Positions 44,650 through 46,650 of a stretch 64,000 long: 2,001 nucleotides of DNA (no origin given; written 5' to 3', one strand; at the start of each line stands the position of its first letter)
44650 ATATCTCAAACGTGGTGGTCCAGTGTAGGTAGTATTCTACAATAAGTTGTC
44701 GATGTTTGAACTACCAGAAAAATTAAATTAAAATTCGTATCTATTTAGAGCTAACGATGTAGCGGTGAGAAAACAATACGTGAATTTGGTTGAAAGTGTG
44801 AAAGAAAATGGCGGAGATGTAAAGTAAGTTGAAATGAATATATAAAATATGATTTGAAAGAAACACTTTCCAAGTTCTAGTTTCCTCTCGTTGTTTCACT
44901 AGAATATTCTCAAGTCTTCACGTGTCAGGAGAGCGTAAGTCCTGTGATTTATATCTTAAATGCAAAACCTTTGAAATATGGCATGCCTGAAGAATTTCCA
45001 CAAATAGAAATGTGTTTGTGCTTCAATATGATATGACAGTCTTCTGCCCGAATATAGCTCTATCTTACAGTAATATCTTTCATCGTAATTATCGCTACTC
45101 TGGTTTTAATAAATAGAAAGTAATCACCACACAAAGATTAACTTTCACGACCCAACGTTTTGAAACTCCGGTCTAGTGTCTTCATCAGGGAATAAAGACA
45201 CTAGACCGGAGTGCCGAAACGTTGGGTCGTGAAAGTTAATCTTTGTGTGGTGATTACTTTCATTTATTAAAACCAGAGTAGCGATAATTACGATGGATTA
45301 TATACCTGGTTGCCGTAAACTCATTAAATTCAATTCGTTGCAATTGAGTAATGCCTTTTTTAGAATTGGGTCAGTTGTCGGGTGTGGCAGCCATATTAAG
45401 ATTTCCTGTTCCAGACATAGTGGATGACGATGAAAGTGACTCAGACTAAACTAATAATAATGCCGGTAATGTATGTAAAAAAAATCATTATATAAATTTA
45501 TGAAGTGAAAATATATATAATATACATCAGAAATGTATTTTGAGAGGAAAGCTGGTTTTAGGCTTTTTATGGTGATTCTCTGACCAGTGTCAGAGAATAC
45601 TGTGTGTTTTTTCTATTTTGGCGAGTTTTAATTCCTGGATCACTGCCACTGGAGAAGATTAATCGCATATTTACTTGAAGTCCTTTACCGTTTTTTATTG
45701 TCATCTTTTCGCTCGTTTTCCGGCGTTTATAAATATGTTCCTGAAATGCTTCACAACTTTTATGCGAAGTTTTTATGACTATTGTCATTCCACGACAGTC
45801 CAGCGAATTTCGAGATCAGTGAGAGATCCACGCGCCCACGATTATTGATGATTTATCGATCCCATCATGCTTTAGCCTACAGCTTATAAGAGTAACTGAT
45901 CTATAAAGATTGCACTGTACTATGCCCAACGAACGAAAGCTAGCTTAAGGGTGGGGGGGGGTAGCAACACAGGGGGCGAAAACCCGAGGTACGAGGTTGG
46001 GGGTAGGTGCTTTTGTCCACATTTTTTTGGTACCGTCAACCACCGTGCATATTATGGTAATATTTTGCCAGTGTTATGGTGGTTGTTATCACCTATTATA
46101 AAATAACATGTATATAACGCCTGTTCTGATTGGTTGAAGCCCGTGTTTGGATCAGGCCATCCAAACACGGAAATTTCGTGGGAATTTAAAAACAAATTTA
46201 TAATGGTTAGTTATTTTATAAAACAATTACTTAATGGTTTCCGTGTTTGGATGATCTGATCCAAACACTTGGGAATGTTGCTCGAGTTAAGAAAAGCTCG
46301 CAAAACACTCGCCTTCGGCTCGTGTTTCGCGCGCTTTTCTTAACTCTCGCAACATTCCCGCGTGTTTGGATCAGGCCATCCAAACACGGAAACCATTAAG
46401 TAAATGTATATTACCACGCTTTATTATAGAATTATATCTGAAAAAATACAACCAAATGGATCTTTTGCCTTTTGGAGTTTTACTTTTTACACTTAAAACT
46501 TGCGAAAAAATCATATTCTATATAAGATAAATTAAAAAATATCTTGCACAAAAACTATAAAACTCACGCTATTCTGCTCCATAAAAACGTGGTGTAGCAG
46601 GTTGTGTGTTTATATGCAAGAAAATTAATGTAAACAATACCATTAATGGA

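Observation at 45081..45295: ~215-bp almost perfect palindrome (long hairpin) inside Pelota intron 13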

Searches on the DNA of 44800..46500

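Call 43: search_rna_families(source=window, start=44800, end=46500, threshold=evalue, max_evalue=5)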
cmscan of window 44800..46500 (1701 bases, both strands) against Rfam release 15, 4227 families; matches with E-value up to 5: 19.
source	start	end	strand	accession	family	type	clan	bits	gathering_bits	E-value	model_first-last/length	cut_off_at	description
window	46141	46271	+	RF03692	MIR827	Gene; miRNA;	CL00143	39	65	2.1e-05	1-125/125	no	MIR827 microRNA precursor family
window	46144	46267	+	RF04171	MIR1509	Gene; miRNA;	-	38.2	87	1.4e-05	1-121/121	no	MIR1509 microRNA precursor family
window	46143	46268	+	RF04205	MIR2606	Gene; miRNA;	-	34.4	139.7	0.0065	24-142/165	no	MIR2606 microRNA precursor family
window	45151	45226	-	RF00655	mir-28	Gene; miRNA;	CL00086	34.2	64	0.00032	1-78/78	no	mir-28 microRNA precursor family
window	46143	46268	+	RF04139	MIR841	Gene; miRNA;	-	31.8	200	0.00035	41-172/212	no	MIR841 microRNA precursor family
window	46142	46269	-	RF04205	MIR2606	Gene; miRNA;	-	30.5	139.7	0.044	1-165/165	no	MIR2606 microRNA precursor family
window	46139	46274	-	RF03585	mir-3938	Gene; miRNA;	-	29.1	94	0.002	1-88/88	no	mir-3938 microRNA precursor family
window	46143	46268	+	RF03828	MIR831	Gene; miRNA;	-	26.3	100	0.0089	1-181/181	no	MIR831 microRNA precursor family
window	46273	46359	+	RF04130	MIR7996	Gene; miRNA;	-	26.2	119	0.053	1-190/190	no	MIR7996 microRNA precursor family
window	46134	46240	+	RF02515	AfaR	Gene; sRNA;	-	23.8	100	0.17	1-234/234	no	AfaR small RNA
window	46150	46260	+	RF02516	MIR393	Gene; miRNA;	-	20.7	60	0.2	1-126/126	no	mir-393 microRNA precursor family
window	46142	46269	-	RF04278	MIR4372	Gene; miRNA;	CL00145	20.2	100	2.3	1-123/123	no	MIR4372 microRNA precursor family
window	46280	46350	+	RF03828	MIR831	Gene; miRNA;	-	20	100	0.4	1-181/181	no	MIR831 microRNA precursor family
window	45344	45433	+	RF01841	veev_FSE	Cis-reg; frameshift_element;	-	19.5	55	1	1-71/71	no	venezuelan equine encephalitis virus ribosomal frameshift element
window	46076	46163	+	RF00205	snoR41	Gene; snRNA; snoRNA; CD-box;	CL00068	18.9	40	4.6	1-97/97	no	Small nucleolar RNA R41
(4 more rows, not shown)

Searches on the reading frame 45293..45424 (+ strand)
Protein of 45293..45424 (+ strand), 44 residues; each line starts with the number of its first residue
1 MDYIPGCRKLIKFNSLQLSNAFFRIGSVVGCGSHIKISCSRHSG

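Call 55: find_encoding_contigs(protein=window:45293-45424:+, flank=3000, max_places=10)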
Protein window:45293-45424:+ (44 aa): no gene with exactly this product is on record in the collection.

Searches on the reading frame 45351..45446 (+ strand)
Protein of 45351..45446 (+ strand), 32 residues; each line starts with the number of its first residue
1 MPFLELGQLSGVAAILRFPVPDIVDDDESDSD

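Call 54: find_encoding_contigs(protein=window:45351-45446:+, flank=3000, max_places=10)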
Protein window:45351-45446:+ (32 aa): no gene with exactly this product is on record in the collection.
